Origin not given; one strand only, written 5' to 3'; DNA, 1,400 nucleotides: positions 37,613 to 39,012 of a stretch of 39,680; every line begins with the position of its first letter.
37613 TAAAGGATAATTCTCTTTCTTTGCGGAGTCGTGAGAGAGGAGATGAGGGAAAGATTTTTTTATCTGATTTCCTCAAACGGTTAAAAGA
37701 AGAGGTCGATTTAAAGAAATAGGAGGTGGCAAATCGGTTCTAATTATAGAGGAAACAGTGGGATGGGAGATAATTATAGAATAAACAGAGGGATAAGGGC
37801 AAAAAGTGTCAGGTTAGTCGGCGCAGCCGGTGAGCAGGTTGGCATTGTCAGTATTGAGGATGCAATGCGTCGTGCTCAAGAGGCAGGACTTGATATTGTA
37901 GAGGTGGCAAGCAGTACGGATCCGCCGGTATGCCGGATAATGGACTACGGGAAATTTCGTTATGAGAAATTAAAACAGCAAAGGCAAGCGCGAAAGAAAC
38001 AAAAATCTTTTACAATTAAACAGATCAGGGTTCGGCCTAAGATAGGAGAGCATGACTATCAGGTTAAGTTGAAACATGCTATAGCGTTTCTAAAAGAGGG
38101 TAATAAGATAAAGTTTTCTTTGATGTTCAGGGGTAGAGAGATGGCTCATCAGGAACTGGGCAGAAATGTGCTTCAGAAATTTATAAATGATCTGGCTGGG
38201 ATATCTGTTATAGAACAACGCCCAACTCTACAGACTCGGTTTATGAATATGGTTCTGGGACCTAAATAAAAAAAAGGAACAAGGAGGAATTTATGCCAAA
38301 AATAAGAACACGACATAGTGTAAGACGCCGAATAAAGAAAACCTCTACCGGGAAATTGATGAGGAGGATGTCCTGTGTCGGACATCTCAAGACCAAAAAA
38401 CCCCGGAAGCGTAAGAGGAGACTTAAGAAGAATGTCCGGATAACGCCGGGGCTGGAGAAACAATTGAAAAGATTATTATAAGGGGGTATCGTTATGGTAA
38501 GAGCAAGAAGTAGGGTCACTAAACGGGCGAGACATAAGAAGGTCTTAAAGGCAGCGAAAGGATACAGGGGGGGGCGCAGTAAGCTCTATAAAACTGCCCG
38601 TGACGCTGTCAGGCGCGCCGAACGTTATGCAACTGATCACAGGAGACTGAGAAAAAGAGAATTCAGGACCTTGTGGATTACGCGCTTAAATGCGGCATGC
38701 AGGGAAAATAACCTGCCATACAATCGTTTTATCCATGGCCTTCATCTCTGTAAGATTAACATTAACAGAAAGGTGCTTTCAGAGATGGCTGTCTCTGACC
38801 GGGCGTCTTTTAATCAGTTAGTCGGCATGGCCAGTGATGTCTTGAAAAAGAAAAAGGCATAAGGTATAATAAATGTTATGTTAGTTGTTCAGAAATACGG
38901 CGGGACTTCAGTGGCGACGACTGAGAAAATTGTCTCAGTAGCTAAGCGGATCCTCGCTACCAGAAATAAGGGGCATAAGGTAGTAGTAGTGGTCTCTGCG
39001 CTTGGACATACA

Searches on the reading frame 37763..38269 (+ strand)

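Call 100: search_protein_families(library=pfam, proteins=[window:37763-38269:+])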
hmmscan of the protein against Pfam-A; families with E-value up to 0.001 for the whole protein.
window:37763-38269:+ (168 aa): 2 families
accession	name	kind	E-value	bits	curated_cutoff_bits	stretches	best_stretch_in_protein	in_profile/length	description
PF00707.27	IF3_C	-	1.7e-34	118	34.8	1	84-168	2-86/86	Translation initiation factor IF-3, C-terminal domain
PF05198.21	IF3_N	-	8.7e-31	106.4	26.9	1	7-76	1-70/70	Translation initiation factor IF-3, N-terminal domain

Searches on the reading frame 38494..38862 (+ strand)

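Call 100: search_protein_families(library=pfam, proteins=[window:38494-38862:+])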
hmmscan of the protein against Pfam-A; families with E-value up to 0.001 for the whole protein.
window:38494-38862:+ (122 aa): 1 family
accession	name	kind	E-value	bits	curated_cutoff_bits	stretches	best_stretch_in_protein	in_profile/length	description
PF00453.23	Ribosomal_L20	-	1.4e-40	138.2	30.8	1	3-109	1-107/107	Ribosomal protein L20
